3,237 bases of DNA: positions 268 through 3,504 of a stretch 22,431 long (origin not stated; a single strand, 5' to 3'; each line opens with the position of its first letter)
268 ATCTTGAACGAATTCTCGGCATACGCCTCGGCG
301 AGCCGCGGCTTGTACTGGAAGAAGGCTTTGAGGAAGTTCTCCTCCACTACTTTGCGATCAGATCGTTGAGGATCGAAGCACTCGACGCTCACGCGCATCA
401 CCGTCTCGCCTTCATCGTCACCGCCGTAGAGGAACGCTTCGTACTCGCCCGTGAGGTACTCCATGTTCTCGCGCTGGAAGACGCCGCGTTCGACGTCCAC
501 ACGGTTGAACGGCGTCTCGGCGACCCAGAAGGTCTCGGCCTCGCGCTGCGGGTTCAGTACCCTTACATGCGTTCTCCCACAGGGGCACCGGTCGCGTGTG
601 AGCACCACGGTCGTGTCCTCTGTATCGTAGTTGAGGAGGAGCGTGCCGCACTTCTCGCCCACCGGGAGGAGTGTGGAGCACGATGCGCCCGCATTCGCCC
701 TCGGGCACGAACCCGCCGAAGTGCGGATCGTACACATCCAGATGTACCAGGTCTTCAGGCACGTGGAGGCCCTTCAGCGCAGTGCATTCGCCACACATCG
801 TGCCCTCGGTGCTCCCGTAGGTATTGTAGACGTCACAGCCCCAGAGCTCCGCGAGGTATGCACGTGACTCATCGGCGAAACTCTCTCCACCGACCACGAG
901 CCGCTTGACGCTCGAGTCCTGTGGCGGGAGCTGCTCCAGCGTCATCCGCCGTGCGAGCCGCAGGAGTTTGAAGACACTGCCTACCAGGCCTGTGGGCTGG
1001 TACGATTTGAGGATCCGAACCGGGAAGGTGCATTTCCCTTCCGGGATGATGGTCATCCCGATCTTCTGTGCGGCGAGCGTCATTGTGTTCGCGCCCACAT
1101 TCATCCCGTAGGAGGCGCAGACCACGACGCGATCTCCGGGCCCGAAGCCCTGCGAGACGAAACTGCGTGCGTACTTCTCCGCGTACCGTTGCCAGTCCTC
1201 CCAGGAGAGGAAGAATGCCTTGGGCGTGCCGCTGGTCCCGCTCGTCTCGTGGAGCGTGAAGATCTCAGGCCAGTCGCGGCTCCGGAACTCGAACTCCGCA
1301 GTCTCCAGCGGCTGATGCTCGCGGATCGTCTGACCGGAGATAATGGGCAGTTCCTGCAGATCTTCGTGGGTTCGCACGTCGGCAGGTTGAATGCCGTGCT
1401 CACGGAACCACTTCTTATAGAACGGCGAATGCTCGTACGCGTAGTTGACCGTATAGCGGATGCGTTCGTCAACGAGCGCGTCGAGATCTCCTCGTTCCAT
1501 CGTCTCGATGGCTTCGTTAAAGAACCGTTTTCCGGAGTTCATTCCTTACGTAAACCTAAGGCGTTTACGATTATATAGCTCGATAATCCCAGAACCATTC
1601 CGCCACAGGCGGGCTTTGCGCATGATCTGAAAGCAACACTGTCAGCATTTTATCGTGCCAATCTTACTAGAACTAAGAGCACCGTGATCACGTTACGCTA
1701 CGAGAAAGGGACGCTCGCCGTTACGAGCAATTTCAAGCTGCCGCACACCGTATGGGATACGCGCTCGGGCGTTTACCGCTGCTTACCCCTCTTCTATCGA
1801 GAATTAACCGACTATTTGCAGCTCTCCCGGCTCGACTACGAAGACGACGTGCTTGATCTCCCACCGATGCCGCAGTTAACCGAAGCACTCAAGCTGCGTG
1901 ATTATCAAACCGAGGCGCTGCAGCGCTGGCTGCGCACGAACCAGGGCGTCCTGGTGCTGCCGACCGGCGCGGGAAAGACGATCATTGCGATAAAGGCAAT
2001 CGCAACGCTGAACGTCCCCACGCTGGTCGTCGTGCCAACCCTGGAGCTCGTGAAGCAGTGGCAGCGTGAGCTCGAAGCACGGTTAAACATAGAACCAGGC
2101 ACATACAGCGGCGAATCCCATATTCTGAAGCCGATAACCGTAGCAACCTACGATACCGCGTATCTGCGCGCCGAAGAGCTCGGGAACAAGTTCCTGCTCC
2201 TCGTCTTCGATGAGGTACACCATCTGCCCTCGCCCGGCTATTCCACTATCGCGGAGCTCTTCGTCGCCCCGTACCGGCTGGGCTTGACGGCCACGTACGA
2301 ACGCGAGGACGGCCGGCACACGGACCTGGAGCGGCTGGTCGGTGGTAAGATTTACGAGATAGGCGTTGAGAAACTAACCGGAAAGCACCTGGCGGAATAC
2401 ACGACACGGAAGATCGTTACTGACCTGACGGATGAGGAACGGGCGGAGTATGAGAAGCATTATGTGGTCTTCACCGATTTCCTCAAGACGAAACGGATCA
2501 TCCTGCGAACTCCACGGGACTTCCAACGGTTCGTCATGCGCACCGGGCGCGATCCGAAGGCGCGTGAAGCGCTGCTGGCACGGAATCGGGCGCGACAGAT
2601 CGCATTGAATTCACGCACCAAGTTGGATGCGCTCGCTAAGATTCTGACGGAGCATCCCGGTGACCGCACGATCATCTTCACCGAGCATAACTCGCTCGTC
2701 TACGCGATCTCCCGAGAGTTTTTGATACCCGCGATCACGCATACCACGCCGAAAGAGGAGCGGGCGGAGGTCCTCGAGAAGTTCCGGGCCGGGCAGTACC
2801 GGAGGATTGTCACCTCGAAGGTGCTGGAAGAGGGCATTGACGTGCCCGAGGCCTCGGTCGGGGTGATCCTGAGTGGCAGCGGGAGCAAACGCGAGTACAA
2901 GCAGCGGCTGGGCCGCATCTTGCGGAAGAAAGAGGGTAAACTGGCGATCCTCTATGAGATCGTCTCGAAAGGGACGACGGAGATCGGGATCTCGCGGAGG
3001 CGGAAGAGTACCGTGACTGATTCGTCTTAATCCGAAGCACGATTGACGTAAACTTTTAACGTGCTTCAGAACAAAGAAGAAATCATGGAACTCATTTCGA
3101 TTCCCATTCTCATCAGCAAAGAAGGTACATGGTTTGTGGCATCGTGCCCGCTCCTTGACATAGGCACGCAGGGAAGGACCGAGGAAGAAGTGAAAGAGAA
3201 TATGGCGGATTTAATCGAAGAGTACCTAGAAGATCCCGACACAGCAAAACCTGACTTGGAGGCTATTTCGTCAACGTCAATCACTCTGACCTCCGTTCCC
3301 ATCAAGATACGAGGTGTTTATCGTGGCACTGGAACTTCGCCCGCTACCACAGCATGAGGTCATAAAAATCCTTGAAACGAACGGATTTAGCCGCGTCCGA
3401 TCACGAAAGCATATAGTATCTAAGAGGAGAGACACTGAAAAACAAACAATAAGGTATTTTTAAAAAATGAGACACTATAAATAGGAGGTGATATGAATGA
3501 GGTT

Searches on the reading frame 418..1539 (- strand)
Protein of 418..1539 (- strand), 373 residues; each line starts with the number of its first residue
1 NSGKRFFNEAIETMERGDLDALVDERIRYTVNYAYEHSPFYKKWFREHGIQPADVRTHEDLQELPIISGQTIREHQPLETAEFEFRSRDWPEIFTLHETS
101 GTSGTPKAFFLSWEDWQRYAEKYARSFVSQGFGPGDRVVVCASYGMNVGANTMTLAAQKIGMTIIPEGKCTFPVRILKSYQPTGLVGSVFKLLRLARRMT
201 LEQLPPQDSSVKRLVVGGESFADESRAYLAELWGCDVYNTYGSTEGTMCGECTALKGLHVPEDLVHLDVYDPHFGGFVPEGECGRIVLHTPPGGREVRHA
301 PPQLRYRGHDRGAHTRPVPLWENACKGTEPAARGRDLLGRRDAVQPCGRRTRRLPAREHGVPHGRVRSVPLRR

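Call 9: search_protein_families(library=pfam, proteins=[window:418-1539:-], max_evalue=0.01)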
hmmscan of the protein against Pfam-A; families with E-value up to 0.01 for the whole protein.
window:418-1539:- (373 aa): 1 family
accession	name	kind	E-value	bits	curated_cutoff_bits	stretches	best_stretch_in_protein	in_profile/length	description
PF00501.34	AMP-binding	-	5.9e-18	65.3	29.9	1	92-291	163-377/384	AMP-binding enzyme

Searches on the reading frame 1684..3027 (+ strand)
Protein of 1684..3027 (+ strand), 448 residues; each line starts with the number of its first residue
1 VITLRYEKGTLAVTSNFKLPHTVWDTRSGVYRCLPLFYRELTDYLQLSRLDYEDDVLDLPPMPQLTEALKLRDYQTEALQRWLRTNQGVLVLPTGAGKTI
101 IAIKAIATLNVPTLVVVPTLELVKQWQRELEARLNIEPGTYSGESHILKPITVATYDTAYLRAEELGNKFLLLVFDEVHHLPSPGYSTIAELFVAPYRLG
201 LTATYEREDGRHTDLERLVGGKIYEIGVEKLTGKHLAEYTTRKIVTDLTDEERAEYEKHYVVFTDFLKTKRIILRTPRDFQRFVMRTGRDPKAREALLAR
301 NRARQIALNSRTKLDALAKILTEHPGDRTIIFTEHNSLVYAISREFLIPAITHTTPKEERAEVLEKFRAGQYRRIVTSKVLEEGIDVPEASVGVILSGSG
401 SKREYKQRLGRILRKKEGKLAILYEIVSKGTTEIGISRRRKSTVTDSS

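Call 9: search_protein_families(library=pfam, proteins=[window:1684-3027:+], max_evalue=0.01)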
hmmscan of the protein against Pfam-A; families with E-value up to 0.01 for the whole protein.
window:1684-3027:+ (448 aa): 6 families
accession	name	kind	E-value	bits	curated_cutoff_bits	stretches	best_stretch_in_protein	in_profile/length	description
PF04851.21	ResIII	-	9.2e-32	110.6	22.5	1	69-207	2-164/164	Type III restriction enzyme, res subunit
PF00271.37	Helicase_C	-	2.8e-20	73.1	23.5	1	313-415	2-109/110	Helicase conserved C-terminal domain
PF16203.11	ERCC3_RAD25_C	-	3.6e-19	69.5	27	1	322-446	56-187/248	ERCC3/RAD25/XPB C-terminal helicase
PF18458.6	XPB_DRD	-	1.3e-12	47.8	26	1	4-56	1-57/57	Xeroderma pigmentosum group B helicase damage recognition domain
PF00270.35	DEAD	-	2.7e-11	43.9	26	1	73-206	2-161/167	DEAD/DEAH box helicase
PF00176.29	SNF2-rel_dom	-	0.0081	15.7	24.9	0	85-145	17-88/290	SNF2-related domain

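Call 34: list_cluster_members(proteins=[P0001, window:1684-3027:+, window:4801-6339:+, window:7880-9001:+, P0010, P0069, P0084])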
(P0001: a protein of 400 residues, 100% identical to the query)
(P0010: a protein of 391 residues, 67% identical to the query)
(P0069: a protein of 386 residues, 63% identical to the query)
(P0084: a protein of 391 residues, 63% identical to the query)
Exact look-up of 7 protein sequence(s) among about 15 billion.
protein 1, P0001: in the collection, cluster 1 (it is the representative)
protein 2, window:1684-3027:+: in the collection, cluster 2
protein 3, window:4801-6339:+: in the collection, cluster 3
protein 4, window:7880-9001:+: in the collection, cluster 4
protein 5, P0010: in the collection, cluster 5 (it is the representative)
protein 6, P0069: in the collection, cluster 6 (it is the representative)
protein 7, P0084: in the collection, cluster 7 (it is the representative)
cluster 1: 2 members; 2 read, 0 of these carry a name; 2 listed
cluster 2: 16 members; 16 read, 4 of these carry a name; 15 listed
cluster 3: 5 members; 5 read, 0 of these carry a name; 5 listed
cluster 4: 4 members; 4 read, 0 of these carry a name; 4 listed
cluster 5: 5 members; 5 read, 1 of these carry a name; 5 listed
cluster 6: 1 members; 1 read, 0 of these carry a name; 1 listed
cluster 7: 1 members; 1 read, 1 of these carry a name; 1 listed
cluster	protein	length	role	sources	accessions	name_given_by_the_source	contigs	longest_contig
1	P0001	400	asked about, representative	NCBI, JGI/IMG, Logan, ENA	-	-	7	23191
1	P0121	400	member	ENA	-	-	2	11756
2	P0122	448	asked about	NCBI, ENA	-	-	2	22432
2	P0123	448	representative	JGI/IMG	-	-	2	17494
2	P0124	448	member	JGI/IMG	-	superfamily II DNA or RNA helicase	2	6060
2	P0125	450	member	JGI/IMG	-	superfamily II DNA or RNA helicase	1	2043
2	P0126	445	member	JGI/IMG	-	superfamily II DNA or RNA helicase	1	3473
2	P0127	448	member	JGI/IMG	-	superfamily II DNA or RNA helicase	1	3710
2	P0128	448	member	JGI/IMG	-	-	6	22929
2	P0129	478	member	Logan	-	-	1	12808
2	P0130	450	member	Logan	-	-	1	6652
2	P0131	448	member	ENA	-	-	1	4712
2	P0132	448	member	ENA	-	-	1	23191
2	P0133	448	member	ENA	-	-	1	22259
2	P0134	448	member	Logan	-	-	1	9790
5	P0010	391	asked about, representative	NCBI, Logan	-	-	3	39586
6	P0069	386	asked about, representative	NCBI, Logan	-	-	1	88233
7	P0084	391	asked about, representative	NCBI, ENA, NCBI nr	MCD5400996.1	DarT ssDNA thymidine ADP-ribosyltransferase family protein [candidate division NPL-UPA2 ...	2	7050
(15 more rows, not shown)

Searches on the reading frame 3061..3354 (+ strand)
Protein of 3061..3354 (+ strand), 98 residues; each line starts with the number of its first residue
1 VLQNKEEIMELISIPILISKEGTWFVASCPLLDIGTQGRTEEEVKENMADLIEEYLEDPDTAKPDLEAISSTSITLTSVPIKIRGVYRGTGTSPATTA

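Call 9: search_protein_families(library=pfam, proteins=[window:3061-3354:+], max_evalue=0.01)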
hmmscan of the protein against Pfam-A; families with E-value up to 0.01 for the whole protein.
window:3061-3354:+ (98 aa): 0 families

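Call 45: search_protein_families(library=ncbifam, proteins=[window:3061-3354:+], max_evalue=1)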
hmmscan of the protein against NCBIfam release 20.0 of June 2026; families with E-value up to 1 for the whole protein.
window:3061-3354:+ (98 aa): 0 families
